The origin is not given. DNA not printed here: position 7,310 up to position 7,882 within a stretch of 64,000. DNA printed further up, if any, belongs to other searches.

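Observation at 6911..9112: A HigB toxin whose antitoxin position is filled by a HigA-N-terminus-like module fused to a 13-unit TPR array instead of an HTH domain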

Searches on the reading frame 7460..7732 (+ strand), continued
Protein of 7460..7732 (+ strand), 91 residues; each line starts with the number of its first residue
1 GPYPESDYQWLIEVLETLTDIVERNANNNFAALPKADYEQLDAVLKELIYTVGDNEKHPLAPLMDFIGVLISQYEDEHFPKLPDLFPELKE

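Call 46: fold_search(model_id=the predicted structure, library=pdb)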
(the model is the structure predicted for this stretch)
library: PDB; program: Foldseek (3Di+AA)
matches with E <= 10: 17; with E <= 0.001: 0
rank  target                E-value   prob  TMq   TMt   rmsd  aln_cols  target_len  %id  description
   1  6mf9_A                3.7e+00  0.15  0.33  0.26   5.8        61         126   16  Crystal structure of CGD4-650 with compound BI2536 (released 2018-10-10)
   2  7vvu_V                4.4e+00  0.04  0.22  0.19  14.5        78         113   18  NuA4 HAT module bound to the nucleosome (released 2022-08-10)
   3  4dhx_C                5.6e+00  0.05  0.25  0.25  12.3        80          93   19  ENY2:GANP complex (released 2012-06-13)
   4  8hoh                  5.9e+00  0.04  0.25  0.18  12.8        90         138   13  Crystal structure of Bcl-2 G101V in complex with sonrotoclax (released 2024-01-17)
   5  6gfo_F                6.3e+00  0.08  0.31  0.39   6.0        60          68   18  cyanobacterial GAPDH with full-length CP12 (released 2019-05-08)
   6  4jk1_Y                7.1e+00  0.08  0.34  0.09  10.4        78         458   22  X-ray crystal structure of Escherichia coli sigma70 holoenzyme in complex with Guanosine tetraphosphate (ppGpp) (released 2013-04-10)
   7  2b7m_B                7.5e+00  0.14  0.43  0.10   5.9        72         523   11  Crystal Structure of the S. cerevisiae Exocyst Component Exo70p (released 2005-11-15)
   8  8unz_R                7.5e+00  0.05  0.32  0.13  13.4        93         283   15  CryoEM structure of beta-2-adrenergic receptor in complex with GTP-bound Gs heterotrimer (Class O) (released 2024-03-06)
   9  7t8i_A                7.5e+00  0.03  0.19  0.23  11.4        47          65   23  Crystal structure of the ImmR transcriptional regulator DNA-binding domain of Bacillus subtilis (released 2022-03-16)
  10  7uq2_A                8.0e+00  0.07  0.32  0.32  15.5        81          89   12  Vs.4 from T4 phage in complex with cGAMP (released 2023-02-08)
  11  5ofa_A                8.4e+00  0.10  0.36  0.07   9.8        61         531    6  Crystal structure of human MORC2 (residues 1-603) with spinal muscular atrophy mutation T424R (released 2018-02-14)
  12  6xt9_I                8.4e+00  0.05  0.30  0.05  15.8        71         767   20  Subunits BBS 1,4,8,9,18 of the human BBSome complex (released 2020-01-29)
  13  1l6t_MODEL_1_A        9.0e+00  0.06  0.29  0.33  13.4        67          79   10  STRUCTURE OF ALA24/ASP61 TO ASP24/ASN61 SUBSTITUTED SUBUNIT C OF ESCHERICHIA COLI ATP SYNTHASE (released 2002-07-24)
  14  9ivf_C                9.0e+00  0.02  0.19  0.05  11.1        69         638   13  Structure of Full-Length AsfvPrimPol with polyT DNA (released 2025-12-24)
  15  8xyv_B                9.5e+00  0.13  0.51  0.48   5.8        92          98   17  De novo designed protein 0705-5 (released 2024-10-02)
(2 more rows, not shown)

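Call 47: find_homologous_proteins(query=P0161, max_evalue=0.00001)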
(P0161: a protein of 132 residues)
Query P0161 (132 aa): 13 proteins with E <= 0.00001 among 20 candidates.
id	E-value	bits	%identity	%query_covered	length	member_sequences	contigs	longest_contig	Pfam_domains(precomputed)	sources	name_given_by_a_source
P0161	1.5e-79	282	100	100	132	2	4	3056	-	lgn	-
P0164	5.3e-54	200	71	100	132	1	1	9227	-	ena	-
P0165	8.2e-44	167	63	98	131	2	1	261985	PF01381.29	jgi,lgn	-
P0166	3.0e-43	165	62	98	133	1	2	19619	-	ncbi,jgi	-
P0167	3.7e-41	158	57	98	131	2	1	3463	PF01381.29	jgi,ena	-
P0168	4.6e-38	148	62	98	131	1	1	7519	-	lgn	-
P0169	4.9e-38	148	59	98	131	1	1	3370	-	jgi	jgi:HTH-type transcriptional regulator/antitoxin HigA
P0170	5.3e-37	145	52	99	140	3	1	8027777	-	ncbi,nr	ncbi:helix-turn-helix domain-containing protein [Desulfonema magnum]|nr:transcriptional regulator [D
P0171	6.4e-36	141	55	98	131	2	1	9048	PF01381.29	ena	-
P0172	1.4e-35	140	56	98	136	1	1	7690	PF01381.29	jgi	jgi:HTH-type transcriptional regulator / antitoxin HigA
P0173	2.2e-35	140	55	98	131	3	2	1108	-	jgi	jgi:HTH-type transcriptional regulator/antitoxin HigA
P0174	8.6e-32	128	54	100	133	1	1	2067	PF01381.29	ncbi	-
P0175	2.0e-30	124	53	100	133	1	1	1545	PF01381.29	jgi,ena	-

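Call 57: list_cluster_members(proteins=[P0085, P0100, P0078, P0089, P0036, P0059, P0022, P0017, P0034, P0026])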
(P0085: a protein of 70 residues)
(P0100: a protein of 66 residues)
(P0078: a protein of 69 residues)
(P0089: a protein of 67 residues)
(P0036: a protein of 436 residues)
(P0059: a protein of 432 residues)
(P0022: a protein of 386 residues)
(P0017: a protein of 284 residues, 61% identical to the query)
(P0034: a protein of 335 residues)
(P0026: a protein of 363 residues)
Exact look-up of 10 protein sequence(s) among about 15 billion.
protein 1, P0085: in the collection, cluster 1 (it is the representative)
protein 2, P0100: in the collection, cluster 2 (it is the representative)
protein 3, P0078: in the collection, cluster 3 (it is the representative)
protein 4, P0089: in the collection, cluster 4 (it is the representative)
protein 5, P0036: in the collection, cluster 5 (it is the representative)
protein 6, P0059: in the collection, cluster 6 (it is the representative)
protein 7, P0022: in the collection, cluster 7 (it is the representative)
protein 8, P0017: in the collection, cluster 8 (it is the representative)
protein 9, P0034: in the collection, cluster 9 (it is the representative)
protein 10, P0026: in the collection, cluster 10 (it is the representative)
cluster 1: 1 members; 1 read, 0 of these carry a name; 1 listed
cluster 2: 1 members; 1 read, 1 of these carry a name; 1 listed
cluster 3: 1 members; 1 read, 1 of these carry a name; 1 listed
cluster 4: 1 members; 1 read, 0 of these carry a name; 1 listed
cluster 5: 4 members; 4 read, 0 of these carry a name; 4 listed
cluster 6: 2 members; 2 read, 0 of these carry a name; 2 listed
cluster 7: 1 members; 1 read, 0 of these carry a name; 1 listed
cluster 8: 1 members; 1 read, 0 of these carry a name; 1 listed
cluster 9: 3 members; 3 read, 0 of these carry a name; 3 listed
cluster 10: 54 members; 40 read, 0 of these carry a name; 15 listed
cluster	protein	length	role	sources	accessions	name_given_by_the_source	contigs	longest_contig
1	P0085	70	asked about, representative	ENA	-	-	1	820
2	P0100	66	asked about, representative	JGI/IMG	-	HTH-type transcriptional regulator/antitoxin HigA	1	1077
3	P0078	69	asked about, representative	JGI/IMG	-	HTH-type transcriptional regulator/antitoxin HigA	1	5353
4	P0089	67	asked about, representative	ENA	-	-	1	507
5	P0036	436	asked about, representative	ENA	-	-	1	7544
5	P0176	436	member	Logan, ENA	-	-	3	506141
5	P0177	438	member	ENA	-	-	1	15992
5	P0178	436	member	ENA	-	-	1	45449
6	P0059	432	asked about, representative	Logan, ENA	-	-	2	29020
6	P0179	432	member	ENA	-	-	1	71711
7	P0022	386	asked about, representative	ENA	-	-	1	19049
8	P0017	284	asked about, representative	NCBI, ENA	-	-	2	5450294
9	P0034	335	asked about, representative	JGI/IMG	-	-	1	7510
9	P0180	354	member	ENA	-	-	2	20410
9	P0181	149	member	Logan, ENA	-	-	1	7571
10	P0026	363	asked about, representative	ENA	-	-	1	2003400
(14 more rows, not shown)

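Call 77: find_encoding_contigs(protein=P0036, flank=4000, max_places=3)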
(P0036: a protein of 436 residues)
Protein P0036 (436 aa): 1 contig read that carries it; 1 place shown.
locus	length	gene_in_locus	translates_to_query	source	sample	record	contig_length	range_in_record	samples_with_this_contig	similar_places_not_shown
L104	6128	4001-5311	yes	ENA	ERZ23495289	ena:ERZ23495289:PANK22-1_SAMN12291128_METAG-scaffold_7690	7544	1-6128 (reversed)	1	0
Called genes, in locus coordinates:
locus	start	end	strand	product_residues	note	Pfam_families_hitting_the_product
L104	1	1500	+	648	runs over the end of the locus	-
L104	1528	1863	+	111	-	PF09907:HigB_toxin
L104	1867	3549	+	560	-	-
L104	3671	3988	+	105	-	PF09907:HigB_toxin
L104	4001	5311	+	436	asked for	PF13432:TPR_16 (faint), PF07719:TPR_2 (faint), PF13414:TPR_11 (weak), PF00515:TPR_1 (weak), PF13414:TPR_11 (weak), PF00515:TPR_1 (weak), PF13414:TPR_11 (weak), PF13371:TPR_9, +7 more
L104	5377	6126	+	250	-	?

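Call 78: find_encoding_contigs(protein=P0059, flank=4000, max_places=3)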
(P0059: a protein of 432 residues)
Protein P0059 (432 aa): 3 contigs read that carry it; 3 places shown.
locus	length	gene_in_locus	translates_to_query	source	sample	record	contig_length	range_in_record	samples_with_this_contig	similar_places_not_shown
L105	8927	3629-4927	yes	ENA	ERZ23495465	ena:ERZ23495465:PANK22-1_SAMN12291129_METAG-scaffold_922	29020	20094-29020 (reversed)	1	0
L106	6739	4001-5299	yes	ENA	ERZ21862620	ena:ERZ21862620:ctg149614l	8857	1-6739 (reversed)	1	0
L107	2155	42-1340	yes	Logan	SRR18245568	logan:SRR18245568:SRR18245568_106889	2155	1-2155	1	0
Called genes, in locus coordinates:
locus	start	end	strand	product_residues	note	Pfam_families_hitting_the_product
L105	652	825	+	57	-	-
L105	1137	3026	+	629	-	PF18765:Polbeta (faint)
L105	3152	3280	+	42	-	-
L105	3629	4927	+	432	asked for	PF13371:TPR_9 (weak), PF13414:TPR_11 (weak), PF13432:TPR_16 (weak), PF00515:TPR_1 (weak), PF13414:TPR_11, PF00515:TPR_1, PF07719:TPR_2 (weak), PF13432:TPR_16 (weak), +9 more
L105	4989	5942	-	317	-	PF16745:RsgA_N, PF13191:AAA_16 (faint), PF03193:RsgA_GTPase, PF01926:MMR_HSR1 (weak)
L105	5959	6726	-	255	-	PF01261:AP_endonuc_2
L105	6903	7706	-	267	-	PF01255:Prenyltransf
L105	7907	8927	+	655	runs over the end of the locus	PF20581:DUF6785, PF20580:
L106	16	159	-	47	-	-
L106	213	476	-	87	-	-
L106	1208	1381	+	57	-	-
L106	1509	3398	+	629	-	PF18765:Polbeta (faint)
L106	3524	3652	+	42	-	-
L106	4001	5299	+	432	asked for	PF13371:TPR_9 (weak), PF13414:TPR_11 (weak), PF13432:TPR_16 (weak), PF00515:TPR_1 (weak), PF13414:TPR_11, PF00515:TPR_1, PF07719:TPR_2 (weak), PF13432:TPR_16 (weak), +9 more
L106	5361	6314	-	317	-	PF16745:RsgA_N, PF13191:AAA_16 (faint), PF03193:RsgA_GTPase, PF01926:MMR_HSR1 (weak)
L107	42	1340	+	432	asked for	PF13371:TPR_9 (weak), PF13414:TPR_11 (weak), PF13432:TPR_16 (weak), PF00515:TPR_1 (weak), PF13414:TPR_11, PF00515:TPR_1, PF07719:TPR_2 (weak), PF13432:TPR_16 (weak), +9 more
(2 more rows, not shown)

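Call 81: find_encoding_contigs(protein=P0026, flank=3000, max_places=4)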
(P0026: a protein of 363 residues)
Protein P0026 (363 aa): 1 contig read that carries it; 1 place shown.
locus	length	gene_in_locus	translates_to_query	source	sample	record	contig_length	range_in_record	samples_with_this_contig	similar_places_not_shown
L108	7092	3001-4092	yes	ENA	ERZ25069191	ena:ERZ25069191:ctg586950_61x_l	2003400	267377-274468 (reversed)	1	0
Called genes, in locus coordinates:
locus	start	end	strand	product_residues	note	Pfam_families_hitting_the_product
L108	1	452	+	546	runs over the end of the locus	-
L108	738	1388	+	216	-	-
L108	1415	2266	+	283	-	-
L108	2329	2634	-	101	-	-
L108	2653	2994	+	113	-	PF09907:HigB_toxin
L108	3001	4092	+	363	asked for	PF00515:TPR_1 (faint), PF13181:TPR_8 (faint), PF13414:TPR_11 (faint)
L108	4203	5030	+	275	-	-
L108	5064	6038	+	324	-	PF01408:GFO_IDH_MocA, PF22725:GFO_IDH_MocA_C3, PF02894:GFO_IDH_MocA_C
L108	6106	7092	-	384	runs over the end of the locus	PF01408:GFO_IDH_MocA, PF22725:GFO_IDH_MocA_C3 (weak), PF02894:GFO_IDH_MocA_C (weak)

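Call 82: find_encoding_contigs(protein=P0046, flank=3000, max_places=3)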
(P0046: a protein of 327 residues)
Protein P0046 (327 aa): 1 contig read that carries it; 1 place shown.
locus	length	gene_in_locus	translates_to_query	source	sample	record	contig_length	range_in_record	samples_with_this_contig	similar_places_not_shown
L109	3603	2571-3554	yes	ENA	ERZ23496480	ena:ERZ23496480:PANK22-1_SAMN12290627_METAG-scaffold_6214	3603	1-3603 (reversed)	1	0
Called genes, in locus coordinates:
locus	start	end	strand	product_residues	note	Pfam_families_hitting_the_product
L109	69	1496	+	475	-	PF04909:Amidohydro_2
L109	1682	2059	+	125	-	PF00355:Rieske, PF13806:Rieske_2 (weak)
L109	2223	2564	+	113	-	PF09907:HigB_toxin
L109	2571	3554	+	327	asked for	PF13424:TPR_12 (weak), PF13414:TPR_11, PF13432:TPR_16, PF00515:TPR_1, PF07719:TPR_2 (weak), PF13181:TPR_8 (weak), PF13371:TPR_9 (weak), PF00515:TPR_1, +8 more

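Call 93: find_encoding_contigs(protein=P0143, flank=2000, max_places=3)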
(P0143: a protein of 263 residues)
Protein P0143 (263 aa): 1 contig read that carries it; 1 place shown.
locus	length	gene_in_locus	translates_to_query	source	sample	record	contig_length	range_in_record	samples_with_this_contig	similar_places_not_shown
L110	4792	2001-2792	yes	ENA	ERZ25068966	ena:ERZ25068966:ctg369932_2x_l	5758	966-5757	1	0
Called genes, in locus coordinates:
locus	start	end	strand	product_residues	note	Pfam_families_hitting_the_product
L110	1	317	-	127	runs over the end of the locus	PF13546:DDE_5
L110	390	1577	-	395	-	PF13808:DDE_Tnp_1_assoc, PF01609:DDE_Tnp_1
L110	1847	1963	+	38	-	-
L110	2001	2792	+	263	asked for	-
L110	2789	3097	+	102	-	PF02452:PemK_toxin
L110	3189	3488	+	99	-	PF02452:PemK_toxin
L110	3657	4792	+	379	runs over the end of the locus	?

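Call 94: find_encoding_contigs(protein=P0096, flank=2000, max_places=3)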
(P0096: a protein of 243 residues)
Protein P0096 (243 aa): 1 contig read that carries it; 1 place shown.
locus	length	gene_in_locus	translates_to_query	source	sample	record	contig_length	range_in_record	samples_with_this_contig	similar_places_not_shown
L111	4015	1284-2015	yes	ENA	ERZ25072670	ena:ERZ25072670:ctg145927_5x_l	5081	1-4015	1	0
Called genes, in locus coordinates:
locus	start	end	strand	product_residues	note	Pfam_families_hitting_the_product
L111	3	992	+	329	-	?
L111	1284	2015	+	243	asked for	-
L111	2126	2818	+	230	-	PF13432:TPR_16 (faint), PF13431:TPR_17 (faint), PF14559:TPR_19 (faint), PF13174:TPR_6 (faint), PF13428:TPR_14 (faint)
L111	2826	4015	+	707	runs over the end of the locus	-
